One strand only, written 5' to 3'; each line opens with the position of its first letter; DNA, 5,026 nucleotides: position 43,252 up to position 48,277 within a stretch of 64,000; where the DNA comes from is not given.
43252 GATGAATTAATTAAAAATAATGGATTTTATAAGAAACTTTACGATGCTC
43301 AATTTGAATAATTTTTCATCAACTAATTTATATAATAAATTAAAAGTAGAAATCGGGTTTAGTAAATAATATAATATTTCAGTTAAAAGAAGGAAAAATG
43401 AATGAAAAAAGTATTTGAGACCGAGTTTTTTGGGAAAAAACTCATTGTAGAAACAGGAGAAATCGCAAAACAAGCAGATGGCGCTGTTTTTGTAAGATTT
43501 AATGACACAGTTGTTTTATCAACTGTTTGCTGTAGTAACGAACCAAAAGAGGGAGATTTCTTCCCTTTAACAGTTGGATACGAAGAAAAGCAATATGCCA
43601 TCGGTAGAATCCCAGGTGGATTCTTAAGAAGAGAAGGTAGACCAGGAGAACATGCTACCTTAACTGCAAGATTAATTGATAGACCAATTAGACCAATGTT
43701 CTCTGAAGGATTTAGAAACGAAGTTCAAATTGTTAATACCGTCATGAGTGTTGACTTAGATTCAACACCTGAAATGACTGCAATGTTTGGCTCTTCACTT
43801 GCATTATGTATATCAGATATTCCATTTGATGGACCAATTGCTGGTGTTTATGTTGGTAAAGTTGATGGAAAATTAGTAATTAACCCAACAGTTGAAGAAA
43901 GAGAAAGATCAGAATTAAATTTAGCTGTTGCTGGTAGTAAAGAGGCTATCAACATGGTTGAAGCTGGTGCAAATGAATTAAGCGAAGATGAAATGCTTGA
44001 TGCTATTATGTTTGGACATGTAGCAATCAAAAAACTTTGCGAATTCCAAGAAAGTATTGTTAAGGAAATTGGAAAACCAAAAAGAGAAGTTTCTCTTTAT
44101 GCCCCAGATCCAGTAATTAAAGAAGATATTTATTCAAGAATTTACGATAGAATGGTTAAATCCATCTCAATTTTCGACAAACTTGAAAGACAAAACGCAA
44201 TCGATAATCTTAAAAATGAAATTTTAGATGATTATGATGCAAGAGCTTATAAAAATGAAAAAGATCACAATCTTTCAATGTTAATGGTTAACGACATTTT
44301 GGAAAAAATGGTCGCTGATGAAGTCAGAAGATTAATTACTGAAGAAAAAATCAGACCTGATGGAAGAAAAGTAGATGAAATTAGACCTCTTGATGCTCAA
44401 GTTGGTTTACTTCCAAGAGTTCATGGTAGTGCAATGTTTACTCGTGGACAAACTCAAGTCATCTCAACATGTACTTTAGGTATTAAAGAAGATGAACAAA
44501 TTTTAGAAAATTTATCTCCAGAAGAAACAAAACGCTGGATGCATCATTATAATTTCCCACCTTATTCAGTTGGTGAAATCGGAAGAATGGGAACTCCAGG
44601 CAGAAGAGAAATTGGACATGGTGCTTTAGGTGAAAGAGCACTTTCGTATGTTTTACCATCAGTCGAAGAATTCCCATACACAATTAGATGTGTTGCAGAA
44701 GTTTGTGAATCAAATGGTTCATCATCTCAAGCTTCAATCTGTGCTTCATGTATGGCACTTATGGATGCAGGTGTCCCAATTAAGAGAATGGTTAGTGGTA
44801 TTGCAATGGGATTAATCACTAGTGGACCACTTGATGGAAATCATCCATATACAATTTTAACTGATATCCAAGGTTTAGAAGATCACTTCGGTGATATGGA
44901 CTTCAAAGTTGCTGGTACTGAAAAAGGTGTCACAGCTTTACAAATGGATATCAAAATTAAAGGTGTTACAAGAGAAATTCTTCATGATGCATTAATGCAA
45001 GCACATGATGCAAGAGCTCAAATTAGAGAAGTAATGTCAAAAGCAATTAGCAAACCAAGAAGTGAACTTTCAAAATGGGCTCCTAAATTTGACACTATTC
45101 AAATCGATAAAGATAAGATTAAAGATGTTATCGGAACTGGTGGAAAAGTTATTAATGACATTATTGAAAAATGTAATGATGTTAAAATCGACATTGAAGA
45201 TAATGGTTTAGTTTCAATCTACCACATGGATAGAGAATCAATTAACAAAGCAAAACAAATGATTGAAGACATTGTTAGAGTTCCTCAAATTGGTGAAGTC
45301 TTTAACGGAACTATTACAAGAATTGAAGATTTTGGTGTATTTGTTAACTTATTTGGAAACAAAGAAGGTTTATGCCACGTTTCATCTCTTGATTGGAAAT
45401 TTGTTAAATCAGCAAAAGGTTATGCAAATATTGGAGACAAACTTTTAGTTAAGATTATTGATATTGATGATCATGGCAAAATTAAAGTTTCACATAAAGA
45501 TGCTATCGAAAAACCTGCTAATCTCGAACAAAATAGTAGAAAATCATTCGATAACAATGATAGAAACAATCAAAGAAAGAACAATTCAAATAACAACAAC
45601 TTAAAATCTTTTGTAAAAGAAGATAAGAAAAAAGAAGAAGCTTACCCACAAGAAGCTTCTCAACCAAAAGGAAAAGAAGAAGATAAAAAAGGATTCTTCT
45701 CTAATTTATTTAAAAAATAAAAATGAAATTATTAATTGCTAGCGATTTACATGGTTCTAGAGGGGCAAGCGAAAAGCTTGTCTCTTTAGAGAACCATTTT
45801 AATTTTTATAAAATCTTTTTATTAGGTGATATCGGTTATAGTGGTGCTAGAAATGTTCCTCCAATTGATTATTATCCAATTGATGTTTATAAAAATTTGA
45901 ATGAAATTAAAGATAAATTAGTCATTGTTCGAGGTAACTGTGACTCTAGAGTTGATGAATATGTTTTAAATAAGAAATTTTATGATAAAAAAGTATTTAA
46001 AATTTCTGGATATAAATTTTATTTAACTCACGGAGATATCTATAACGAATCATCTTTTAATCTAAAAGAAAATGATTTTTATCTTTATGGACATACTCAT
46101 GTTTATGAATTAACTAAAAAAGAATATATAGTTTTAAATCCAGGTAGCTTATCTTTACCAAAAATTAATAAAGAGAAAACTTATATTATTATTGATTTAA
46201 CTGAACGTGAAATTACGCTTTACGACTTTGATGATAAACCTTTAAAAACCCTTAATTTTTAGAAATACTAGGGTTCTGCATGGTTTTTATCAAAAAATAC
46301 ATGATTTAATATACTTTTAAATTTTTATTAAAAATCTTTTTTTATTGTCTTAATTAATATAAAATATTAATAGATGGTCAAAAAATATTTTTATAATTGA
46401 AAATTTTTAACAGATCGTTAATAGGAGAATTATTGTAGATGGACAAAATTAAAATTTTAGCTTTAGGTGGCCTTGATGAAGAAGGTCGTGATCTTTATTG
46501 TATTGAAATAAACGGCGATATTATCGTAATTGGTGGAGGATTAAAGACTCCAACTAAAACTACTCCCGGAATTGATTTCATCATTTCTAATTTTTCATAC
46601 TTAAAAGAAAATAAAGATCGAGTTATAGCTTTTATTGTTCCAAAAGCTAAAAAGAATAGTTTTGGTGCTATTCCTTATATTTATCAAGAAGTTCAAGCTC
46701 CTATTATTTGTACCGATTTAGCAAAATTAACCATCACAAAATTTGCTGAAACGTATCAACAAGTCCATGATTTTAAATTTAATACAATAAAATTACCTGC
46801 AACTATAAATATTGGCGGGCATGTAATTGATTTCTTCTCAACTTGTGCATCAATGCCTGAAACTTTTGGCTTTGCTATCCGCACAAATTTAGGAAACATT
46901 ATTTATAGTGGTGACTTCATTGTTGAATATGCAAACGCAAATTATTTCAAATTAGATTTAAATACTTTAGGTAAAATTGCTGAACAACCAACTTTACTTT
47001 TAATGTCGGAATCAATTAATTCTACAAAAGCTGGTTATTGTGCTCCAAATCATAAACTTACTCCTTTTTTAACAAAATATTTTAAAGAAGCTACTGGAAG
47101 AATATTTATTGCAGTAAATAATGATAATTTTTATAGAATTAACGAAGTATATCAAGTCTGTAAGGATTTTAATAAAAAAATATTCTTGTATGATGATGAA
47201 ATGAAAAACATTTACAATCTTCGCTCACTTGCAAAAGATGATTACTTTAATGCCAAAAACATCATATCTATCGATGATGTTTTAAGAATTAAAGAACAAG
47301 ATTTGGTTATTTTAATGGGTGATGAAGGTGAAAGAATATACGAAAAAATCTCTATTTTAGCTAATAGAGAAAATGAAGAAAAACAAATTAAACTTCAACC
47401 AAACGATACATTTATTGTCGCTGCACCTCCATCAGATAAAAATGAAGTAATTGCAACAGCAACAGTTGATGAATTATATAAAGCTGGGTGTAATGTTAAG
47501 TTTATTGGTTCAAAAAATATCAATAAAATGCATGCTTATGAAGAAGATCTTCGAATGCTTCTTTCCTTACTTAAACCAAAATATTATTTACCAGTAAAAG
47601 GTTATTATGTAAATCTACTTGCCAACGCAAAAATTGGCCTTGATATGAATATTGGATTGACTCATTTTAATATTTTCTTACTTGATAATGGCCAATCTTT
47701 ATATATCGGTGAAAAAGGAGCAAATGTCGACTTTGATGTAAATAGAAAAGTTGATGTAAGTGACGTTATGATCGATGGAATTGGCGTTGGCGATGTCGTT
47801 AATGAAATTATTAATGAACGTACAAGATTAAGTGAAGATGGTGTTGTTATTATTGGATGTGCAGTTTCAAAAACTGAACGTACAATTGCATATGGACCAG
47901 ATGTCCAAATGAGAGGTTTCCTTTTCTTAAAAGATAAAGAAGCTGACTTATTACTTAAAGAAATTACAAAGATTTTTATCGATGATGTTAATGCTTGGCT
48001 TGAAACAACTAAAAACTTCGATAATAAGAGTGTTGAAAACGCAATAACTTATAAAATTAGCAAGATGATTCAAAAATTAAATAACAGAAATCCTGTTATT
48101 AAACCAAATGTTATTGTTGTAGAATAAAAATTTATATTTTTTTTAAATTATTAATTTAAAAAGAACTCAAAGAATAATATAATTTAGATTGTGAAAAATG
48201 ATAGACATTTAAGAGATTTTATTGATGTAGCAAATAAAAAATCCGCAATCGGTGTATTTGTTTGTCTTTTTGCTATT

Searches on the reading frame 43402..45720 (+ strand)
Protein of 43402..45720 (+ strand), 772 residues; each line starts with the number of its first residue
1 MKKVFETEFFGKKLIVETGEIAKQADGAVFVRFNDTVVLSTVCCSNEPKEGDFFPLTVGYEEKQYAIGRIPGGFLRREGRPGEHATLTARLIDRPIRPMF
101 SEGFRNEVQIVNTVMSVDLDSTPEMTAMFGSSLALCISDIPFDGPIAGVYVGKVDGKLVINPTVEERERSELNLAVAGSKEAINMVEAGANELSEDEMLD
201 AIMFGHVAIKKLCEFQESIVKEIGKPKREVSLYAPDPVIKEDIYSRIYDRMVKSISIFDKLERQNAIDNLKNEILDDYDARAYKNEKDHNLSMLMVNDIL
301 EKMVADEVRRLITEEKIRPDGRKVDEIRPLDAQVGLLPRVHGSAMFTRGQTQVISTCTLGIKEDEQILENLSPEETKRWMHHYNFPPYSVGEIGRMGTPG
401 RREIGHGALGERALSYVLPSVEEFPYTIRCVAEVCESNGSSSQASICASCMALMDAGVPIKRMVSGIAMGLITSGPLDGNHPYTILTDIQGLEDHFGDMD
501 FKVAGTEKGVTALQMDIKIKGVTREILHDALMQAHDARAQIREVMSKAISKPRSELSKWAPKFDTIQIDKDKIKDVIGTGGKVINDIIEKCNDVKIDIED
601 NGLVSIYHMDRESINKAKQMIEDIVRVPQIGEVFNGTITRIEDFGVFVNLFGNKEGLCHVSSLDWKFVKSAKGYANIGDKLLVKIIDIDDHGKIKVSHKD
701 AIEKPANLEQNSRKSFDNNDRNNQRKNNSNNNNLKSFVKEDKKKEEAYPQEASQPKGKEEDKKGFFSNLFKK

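Call 47: search_protein_families(library=pfam, proteins=[window:43402-45720:+], max_evalue=0.00001)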
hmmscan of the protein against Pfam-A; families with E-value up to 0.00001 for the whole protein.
window:43402-45720:+ (772 aa): 5 families
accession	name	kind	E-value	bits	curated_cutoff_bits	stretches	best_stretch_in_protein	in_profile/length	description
PF01138.27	RNase_PH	-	2.8e-58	196.4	25.5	2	12-141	3-130/130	3' exoribonuclease family, domain 1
PF03725.20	RNase_PH_C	-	4.3e-23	81.5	20.8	1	144-206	1-65/67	3' exoribonuclease family, domain 2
PF00575.29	S1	-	9.6e-16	58.4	22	1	628-699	2-74/74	S1 RNA binding domain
PF03726.19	PNPase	-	3.2e-11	44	24.6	1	239-323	2-81/81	Polyribonucleotide nucleotidyltransferase, RNA binding domain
PF00013.35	KH_1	-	9.2e-10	38.6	21.5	1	565-623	3-66/66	KH domain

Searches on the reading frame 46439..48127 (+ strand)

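Call 47: search_protein_families(library=pfam, proteins=[window:46439-48127:+], max_evalue=0.00001)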
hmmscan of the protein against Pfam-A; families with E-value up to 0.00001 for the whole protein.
window:46439-48127:+ (562 aa): 2 families
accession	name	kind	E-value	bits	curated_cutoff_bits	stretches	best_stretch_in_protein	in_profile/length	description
PF17770.6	RNase_J_C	-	1e-15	59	23.8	1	457-559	1-100/102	Ribonuclease J C-terminal domain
PF22505.1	RNase_J_b_CASP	-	7.3e-09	35.9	27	1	220-346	2-126/126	Ribonuclease J, beta-CASP domain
